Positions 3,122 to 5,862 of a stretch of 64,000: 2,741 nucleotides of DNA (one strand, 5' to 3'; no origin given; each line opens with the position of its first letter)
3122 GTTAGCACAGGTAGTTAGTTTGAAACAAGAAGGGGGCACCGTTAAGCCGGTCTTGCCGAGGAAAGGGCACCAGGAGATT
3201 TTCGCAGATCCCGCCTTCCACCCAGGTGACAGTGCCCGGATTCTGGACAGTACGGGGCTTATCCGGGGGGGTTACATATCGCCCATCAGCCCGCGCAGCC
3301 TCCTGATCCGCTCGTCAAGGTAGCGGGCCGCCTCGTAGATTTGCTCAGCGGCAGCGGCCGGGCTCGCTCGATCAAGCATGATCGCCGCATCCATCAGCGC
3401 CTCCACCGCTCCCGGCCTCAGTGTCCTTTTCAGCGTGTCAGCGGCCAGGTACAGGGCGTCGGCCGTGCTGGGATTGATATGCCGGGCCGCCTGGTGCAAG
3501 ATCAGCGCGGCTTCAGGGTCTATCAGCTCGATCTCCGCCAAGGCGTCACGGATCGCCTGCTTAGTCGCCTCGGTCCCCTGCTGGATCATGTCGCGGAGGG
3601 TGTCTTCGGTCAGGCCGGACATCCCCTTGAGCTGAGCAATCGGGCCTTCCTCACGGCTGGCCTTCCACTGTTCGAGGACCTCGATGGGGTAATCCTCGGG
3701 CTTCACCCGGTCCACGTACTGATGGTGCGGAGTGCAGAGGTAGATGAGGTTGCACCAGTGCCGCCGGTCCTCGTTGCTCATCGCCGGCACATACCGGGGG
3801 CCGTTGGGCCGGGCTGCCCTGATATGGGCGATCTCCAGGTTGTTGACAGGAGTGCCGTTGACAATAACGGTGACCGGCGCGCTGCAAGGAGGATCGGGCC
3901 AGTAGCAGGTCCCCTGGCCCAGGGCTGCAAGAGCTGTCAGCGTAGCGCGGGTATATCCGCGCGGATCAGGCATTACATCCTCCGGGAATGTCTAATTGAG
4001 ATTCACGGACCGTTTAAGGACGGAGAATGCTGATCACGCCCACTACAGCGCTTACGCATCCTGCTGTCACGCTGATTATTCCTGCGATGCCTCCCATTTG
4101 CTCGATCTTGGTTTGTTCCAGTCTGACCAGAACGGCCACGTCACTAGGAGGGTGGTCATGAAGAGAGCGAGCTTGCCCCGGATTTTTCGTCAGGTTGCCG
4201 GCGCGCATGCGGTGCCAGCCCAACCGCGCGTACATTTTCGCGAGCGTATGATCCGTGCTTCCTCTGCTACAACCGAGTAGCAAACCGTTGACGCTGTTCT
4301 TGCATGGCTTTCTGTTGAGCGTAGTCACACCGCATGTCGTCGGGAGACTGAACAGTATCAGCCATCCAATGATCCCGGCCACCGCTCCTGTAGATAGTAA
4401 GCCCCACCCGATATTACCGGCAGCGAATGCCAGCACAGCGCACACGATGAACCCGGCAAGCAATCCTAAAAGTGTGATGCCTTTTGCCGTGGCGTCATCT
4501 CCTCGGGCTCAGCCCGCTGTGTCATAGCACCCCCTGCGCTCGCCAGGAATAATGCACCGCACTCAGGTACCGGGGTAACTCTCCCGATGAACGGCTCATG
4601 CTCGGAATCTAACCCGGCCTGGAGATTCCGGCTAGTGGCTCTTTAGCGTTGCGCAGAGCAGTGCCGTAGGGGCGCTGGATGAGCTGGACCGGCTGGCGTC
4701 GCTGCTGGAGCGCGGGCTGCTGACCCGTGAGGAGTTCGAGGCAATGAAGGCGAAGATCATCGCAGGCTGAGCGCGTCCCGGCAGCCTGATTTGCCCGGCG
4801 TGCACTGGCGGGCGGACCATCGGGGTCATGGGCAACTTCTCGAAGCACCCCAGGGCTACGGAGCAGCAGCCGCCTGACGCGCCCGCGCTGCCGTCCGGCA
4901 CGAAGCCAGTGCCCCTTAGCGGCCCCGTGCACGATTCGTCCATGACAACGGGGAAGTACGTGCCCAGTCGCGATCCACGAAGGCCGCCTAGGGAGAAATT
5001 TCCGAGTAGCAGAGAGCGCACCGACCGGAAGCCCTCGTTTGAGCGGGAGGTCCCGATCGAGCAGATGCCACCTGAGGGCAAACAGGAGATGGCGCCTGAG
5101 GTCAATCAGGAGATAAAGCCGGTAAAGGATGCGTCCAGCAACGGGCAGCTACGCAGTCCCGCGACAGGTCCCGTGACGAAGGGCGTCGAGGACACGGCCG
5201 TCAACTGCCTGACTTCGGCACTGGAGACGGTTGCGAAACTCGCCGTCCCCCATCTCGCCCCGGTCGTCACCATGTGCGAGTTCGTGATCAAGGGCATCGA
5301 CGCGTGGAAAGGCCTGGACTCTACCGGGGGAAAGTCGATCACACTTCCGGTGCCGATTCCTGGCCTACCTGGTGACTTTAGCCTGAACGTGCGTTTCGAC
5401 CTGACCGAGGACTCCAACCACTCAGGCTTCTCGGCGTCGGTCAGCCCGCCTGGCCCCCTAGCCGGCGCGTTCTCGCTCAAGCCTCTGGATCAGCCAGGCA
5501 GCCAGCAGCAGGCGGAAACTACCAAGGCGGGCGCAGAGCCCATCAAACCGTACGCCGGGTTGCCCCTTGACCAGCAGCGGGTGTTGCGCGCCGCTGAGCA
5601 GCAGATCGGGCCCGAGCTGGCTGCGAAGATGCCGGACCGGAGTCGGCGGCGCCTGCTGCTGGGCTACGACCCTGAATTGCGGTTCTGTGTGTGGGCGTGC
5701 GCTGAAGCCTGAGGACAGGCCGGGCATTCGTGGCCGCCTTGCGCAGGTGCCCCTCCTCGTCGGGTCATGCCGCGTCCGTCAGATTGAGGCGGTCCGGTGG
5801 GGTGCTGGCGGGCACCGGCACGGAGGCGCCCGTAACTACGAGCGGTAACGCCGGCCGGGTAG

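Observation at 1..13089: tRNA-Asn-flanked island with excision and replication genes but no integrase, transfer or capsid genes: satellite-like element in an actinobacterium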

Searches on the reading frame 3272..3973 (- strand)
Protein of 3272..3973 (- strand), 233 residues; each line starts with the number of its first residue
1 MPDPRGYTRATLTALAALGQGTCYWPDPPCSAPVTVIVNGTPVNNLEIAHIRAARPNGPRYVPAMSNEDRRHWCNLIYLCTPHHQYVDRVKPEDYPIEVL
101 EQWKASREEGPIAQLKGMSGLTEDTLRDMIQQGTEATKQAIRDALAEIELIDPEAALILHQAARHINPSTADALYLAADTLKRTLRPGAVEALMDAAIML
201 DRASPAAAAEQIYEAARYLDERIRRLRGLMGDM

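Call 5: search_protein_families(library=pfam, max_evalue=0.01, proteins=[window:3272-3973:-])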
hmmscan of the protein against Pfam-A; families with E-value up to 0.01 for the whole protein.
window:3272-3973:- (233 aa): 0 families

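Call 15: find_encoding_contigs(protein=window:3272-3973:-, flank=10000, max_places=6)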
Protein window:3272-3973:- (233 aa): 6 contigs read that carry it; 4 places shown.
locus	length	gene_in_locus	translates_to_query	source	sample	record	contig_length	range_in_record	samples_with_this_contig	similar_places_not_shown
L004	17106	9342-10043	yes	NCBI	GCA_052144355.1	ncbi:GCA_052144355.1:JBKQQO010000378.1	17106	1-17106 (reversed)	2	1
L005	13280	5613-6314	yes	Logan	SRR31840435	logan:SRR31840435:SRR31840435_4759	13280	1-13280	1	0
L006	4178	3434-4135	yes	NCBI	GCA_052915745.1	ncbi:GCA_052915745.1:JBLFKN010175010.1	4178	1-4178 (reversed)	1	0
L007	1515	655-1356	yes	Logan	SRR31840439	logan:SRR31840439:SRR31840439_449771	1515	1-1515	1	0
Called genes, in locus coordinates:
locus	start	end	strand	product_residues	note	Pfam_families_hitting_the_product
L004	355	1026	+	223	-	-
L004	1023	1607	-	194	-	-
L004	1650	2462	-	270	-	-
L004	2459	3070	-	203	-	-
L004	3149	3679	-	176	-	-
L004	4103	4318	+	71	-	PF12728:HTH_17, PF13384:HTH_23 (faint)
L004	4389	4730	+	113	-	-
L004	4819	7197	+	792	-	-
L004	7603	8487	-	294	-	-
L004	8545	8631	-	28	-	PF09851:SHOCT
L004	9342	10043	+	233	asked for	-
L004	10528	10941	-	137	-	-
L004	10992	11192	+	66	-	-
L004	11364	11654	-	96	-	-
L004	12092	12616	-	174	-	-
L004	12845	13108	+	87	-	-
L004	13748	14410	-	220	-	PF20355:DUF6650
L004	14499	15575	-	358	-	-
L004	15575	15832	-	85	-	-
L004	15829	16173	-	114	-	-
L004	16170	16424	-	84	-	-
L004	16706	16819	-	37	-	-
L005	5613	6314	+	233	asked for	-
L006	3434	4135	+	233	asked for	-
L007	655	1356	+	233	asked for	-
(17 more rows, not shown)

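Call 20: search_protein_families(library=phrogs, max_evalue=0.01, proteins=[window:3272-3973:-, L004:13748-14410:-, L004:14499-15575:-, L004:15829-16173:-])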
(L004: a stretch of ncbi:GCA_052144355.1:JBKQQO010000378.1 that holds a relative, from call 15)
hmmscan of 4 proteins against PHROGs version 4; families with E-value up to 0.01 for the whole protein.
window:3272-3973:- (233 aa): 3 families
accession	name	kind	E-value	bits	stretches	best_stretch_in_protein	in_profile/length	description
phrog_29098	-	unknown function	1.3e-08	35.2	1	48-108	51-110/486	-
phrog_21516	-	unknown function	7.4e-08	33.5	1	42-107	33-97/252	-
phrog_34329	-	unknown function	0.0023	18.3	1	41-110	42-113/368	-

L004:13748-14410:- (220 aa): 1 family
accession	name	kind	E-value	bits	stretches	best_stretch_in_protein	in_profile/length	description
phrog_29952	-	unknown function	2.5e-18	68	1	60-204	9-151/158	-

L004:14499-15575:- (358 aa): 0 families

L004:15829-16173:- (114 aa): 4 families
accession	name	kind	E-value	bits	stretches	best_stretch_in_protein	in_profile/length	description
phrog_5351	-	DNA, RNA and nucleotide metabolism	2.4e-06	28.8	1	12-46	6-40/171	HNH endonuclease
phrog_19978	-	DNA, RNA and nucleotide metabolism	1.7e-05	26.1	1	10-48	3-40/111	HNH endonuclease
phrog_1271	-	DNA, RNA and nucleotide metabolism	0.00069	20.1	1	14-45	39-70/361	HNH endonuclease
phrog_4160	-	unknown function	0.0086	17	1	13-47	7-43/178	-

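Call 21: search_protein_families(library=pfam, max_evalue=0.05, proteins=[L004:13748-14410:-, L004:14499-15575:-, L004:15575-15832:-, L004:15829-16173:-, L004:16170-16424:-, L004:11364-11654:-, L004:10992-11192:+, L004:12845-13108:+, L004:16706-16819:-])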
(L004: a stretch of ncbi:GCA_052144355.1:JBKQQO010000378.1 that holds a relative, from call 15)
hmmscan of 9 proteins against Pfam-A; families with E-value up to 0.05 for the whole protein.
L004:13748-14410:- (220 aa): 1 family
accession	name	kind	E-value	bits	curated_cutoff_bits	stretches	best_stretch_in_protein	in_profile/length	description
PF20355.3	DUF6650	-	1.6e-17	64.3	27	1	58-197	2-144/150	Family of unknown function (DUF6650)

L004:14499-15575:- (358 aa): 0 families

L004:15575-15832:- (85 aa): 0 families

L004:15829-16173:- (114 aa): 1 family
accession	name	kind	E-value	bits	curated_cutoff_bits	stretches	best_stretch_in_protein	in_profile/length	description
PF16365.12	EutK_C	-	0.0012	19.2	27.5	1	61-95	14-48/52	Ethanolamine utilization protein EutK C-terminus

L004:16170-16424:- (84 aa): 0 families

L004:11364-11654:- (96 aa): 0 families

L004:10992-11192:+ (66 aa): 0 families

L004:12845-13108:+ (87 aa): 0 families

L004:16706-16819:- (37 aa): 0 families

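Call 25: find_related_loci(query=L004:14499-15575:-, collection=genome_contigs, flank=10000)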
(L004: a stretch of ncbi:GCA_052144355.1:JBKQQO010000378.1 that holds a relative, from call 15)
Query L004:14499-15575:- (358 aa) in genome_contigs; peptide patterns used: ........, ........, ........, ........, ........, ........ (x = any residue, [..] = any of these).
95 stretches matched a pattern; 3 encode a relative of the query (tblastn E <= 1e-3); 3 distinct loci.
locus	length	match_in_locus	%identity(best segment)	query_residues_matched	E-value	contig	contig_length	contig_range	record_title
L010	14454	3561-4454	74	60-357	3e-136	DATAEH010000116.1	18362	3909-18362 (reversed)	MAG TPA_asm: Streptosporangiaceae bacterium isolate SMAG_U6772 k141_848014, whole genome shotgun sequence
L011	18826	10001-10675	59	14-242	2e-78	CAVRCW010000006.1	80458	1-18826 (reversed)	MAG: uncultured Actinomycetota bacterium isolate MFD03399.bin.1.15 genome assembly, contig: contig_32157, whole genome s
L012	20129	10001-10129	86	138-180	6e-20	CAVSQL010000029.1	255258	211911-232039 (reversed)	MAG: uncultured Actinomycetes bacterium isolate MFD05841.bin.1.161 genome assembly, contig: contig_60029, whole genome s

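Call 36: search_protein_families(library=ncbifam, max_evalue=0.01, proteins=[window:3272-3973:-, L004:13748-14410:-, L004:14499-15575:-])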
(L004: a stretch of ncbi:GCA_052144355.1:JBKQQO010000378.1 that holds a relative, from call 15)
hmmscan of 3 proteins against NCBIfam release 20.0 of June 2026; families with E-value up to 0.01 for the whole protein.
window:3272-3973:- (233 aa): 0 families

L004:13748-14410:- (220 aa): 0 families

L004:14499-15575:- (358 aa): 0 families

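Call 43: search_protein_families(library=padloc, max_evalue=0.01, proteins=[window:3272-3973:-, L004:13748-14410:-, L004:14499-15575:-, L004:15829-16173:-])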
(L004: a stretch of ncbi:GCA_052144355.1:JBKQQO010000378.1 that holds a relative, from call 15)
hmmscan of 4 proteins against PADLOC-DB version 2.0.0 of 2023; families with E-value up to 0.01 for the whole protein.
window:3272-3973:- (233 aa): 15 families
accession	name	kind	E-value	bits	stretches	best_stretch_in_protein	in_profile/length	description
PDLC04772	PDC-M68A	-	8.6e-23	79.6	1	7-146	5-144/253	-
PDLC00739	Effector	-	5.1e-17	60.2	1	21-109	22-109/378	Endonuclease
PDLC01997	SAVED1--SAVED_HNH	-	2.8e-16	58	1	39-125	35-120/368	-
PDLC00746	Effector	-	2e-12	44.8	1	42-110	51-118/389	Endonuclease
PDLC01998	SAVED1--SAVED_HNH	-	1.1e-10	38.9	1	48-106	154-212/506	-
PDLC00751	Effector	-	5.5e-10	36.8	1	48-146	171-272/530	Endonuclease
PDLC00742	Effector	-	4.5e-09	33.5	1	43-105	156-218/527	Endonuclease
PDLC00740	Effector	-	1.6e-08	31.7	1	39-107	45-116/391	Endonuclease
PDLC04773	PDC-M68A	-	2.2e-08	32.5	1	65-149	1-84/200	-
PDLC00749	Effector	-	4.3e-08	30.6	1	42-146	48-158/395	Endonuclease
PDLC00406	SduA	-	2.1e-07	29.2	1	46-104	52-109/326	DUF4263 domain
PDLC02000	Effector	-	1.1e-06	25.7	1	39-104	177-242/524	SAVED1--SAVED_HNH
PDLC00738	Effector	-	2.1e-06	24.8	1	43-104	182-243/529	Endonuclease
PDLC01999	SAVED1--SAVED_HNH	-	4.5e-05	20.6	1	40-99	46-105/387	-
PDLC00747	Effector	-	0.00021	18.5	1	30-109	33-117/373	Endonuclease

L004:13748-14410:- (220 aa): 0 families

L004:14499-15575:- (358 aa): 0 families

L004:15829-16173:- (114 aa): 0 families

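Call 58: find_homologous_proteins(query=L004:14499-15575:-, max_evalue=0.00001)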
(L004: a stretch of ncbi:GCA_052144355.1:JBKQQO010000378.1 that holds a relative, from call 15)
Query L004:14499-15575:- (358 aa): 172 proteins with E <= 0.00001 among 8000 candidates; the best 120 are listed.
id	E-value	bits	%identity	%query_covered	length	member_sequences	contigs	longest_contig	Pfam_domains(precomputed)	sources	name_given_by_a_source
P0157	2.9e-190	650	100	83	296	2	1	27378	-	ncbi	ncbi:MAG: hypothetical protein ACLP52_19085 [Streptosporangiaceae bacterium]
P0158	8.2e-144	498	76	83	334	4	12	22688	-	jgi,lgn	-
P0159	1.5e-142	493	75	83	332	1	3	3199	-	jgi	jgi:hypothetical protein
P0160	1.6e-142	493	74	83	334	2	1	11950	-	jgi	jgi:hypothetical protein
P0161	1.4e-140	487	74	83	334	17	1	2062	-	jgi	jgi:hypothetical protein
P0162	7.1e-140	485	72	87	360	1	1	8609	-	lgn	-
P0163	1.8e-139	483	73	83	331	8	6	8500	-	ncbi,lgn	-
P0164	1.4e-138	480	74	81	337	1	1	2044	-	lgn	-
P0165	2.2e-138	480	74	83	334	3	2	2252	-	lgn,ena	-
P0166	1.3e-136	474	74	83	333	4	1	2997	-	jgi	jgi:hypothetical protein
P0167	1.7e-135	470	72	81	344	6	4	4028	-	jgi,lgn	jgi:hypothetical protein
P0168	4.2e-135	469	73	83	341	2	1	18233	-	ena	-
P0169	1.4e-134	467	72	83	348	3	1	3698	-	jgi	jgi:hypothetical protein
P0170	5.5e-134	465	71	83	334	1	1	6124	-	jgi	jgi:hypothetical protein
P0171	7.8e-134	465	73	81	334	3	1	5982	-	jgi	jgi:hypothetical protein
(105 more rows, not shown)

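Call 59: find_encoding_contigs(protein=P0157, flank=10000, max_places=10)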
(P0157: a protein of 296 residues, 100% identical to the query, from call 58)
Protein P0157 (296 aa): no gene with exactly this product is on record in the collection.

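Call 60: list_cluster_members(proteins=[P0157, P0001])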
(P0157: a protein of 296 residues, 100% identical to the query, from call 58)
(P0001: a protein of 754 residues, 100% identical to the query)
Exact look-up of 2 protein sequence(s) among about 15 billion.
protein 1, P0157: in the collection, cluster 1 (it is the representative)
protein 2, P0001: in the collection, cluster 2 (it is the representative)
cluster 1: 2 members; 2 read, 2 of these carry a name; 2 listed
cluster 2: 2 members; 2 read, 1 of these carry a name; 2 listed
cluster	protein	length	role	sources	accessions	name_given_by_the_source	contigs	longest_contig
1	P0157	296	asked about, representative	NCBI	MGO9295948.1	MAG: hypothetical protein ACLP52_19085 [Streptosporangiaceae bacterium]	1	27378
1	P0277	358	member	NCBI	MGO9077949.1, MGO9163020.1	MAG: hypothetical protein ACLQDY_02755 [Streptosporangiaceae bacterium]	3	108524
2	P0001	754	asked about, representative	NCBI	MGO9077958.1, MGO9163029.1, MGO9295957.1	MAG: hypothetical protein ACLQDY_02800 [Streptosporangiaceae bacterium]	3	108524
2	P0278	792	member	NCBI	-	-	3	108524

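Call 61: find_encoding_contigs(protein=P0277, flank=10000, max_places=10)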
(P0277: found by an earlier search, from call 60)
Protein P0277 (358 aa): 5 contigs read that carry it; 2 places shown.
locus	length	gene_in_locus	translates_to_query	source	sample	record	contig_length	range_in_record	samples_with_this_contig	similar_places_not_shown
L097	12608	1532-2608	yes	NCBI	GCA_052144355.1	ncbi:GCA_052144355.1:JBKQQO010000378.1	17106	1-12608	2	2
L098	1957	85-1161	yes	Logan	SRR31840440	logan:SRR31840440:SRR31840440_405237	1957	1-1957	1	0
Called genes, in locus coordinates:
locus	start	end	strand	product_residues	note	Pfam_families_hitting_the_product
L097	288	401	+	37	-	-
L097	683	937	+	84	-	-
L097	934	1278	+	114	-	-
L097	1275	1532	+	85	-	-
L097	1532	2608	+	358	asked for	-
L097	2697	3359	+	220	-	PF20355:DUF6650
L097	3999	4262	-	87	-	-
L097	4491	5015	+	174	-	-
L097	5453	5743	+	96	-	-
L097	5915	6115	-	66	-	-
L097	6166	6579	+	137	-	-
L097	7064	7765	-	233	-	-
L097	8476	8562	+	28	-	PF09851:SHOCT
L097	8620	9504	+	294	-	-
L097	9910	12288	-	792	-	-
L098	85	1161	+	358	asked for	-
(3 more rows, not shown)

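Call 66: list_cluster_members(proteins=[L004:16706-16819:-, L004:16170-16424:-, L004:15829-16173:-, L004:15575-15832:-, L004:13748-14410:-])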
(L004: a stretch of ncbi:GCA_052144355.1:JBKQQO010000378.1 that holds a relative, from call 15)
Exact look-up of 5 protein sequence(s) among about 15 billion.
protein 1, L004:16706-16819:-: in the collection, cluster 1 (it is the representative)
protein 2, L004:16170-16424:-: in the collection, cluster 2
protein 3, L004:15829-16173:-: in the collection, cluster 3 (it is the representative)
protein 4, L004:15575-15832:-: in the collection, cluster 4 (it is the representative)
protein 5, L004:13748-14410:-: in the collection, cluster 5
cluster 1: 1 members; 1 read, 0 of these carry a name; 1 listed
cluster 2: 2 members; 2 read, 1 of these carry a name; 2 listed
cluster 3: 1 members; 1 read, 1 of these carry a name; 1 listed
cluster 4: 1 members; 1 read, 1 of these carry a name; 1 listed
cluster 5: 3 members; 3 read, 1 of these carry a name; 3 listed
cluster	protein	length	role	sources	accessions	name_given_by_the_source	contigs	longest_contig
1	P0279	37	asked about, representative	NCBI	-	-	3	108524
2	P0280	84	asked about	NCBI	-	-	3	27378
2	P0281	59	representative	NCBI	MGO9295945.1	MAG: hypothetical protein ACLP52_19070 [Streptosporangiaceae bacterium]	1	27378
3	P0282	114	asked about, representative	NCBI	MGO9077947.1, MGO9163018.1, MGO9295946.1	MAG: hypothetical protein ACLQDY_02745 [Streptosporangiaceae bacterium]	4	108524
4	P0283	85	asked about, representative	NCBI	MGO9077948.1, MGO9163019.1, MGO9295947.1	MAG: hypothetical protein ACLQDY_02750 [Streptosporangiaceae bacterium]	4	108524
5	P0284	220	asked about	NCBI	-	-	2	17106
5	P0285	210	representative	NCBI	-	-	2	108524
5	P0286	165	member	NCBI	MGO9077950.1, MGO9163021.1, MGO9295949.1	MAG: DUF6650 family protein [Streptosporangiaceae bacterium]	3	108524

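Call 99: search_protein_families(library=phrogs, max_evalue=0.01, proteins=[L004:15575-15832:-, L004:16170-16424:-])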
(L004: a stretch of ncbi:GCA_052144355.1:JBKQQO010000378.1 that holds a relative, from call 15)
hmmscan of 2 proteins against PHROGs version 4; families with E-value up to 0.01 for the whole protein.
L004:15575-15832:- (85 aa): 0 families

L004:16170-16424:- (84 aa): 0 families

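Call 100: search_protein_families(library=ncbifam, max_evalue=0.01, proteins=[L004:15575-15832:-, L004:16170-16424:-, L004:15829-16173:-])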
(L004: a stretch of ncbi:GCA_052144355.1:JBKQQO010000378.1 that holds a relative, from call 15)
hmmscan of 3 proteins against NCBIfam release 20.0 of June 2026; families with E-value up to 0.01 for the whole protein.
L004:15575-15832:- (85 aa): 0 families

L004:16170-16424:- (84 aa): 0 families

L004:15829-16173:- (114 aa): 0 families

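Call 101: find_encoding_contigs(protein=P0279, flank=10000, max_places=10)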
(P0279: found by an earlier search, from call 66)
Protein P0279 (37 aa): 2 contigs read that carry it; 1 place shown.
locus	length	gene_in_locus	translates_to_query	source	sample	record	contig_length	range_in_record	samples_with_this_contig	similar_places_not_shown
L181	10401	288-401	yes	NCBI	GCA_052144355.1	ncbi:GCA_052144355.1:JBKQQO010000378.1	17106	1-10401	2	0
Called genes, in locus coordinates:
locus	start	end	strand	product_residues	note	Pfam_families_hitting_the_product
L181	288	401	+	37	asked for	-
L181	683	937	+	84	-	-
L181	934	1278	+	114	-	-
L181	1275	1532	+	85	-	-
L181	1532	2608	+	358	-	-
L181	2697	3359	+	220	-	PF20355:DUF6650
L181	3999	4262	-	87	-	-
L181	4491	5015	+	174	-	-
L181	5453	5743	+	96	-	-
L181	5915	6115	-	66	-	-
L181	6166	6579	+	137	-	-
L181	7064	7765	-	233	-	-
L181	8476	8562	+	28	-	PF09851:SHOCT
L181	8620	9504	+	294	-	-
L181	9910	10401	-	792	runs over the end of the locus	-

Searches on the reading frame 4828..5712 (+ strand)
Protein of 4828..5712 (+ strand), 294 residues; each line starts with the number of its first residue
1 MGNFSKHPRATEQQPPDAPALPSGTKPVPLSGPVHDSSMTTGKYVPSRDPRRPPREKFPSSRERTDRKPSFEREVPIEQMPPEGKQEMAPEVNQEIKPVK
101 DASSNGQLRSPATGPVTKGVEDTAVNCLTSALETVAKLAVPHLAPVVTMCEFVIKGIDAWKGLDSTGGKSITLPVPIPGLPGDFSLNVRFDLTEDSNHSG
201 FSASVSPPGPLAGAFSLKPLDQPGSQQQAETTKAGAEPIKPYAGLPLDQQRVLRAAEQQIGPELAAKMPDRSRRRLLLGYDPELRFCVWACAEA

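Call 5: search_protein_families(library=pfam, max_evalue=0.01, proteins=[window:4828-5712:+])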
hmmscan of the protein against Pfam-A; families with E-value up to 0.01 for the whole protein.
window:4828-5712:+ (294 aa): 0 families

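Call 20: search_protein_families(library=phrogs, max_evalue=0.01, proteins=[window:4828-5712:+])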
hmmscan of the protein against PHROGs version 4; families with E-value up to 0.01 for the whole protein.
window:4828-5712:+ (294 aa): 0 families

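Call 36: search_protein_families(library=ncbifam, max_evalue=0.01, proteins=[window:4828-5712:+])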
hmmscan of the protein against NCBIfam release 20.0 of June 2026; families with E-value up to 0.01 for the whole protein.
window:4828-5712:+ (294 aa): 0 families

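Call 43: search_protein_families(library=padloc, max_evalue=0.01, proteins=[window:4828-5712:+])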
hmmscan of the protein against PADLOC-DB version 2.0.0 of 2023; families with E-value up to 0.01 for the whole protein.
window:4828-5712:+ (294 aa): 0 families
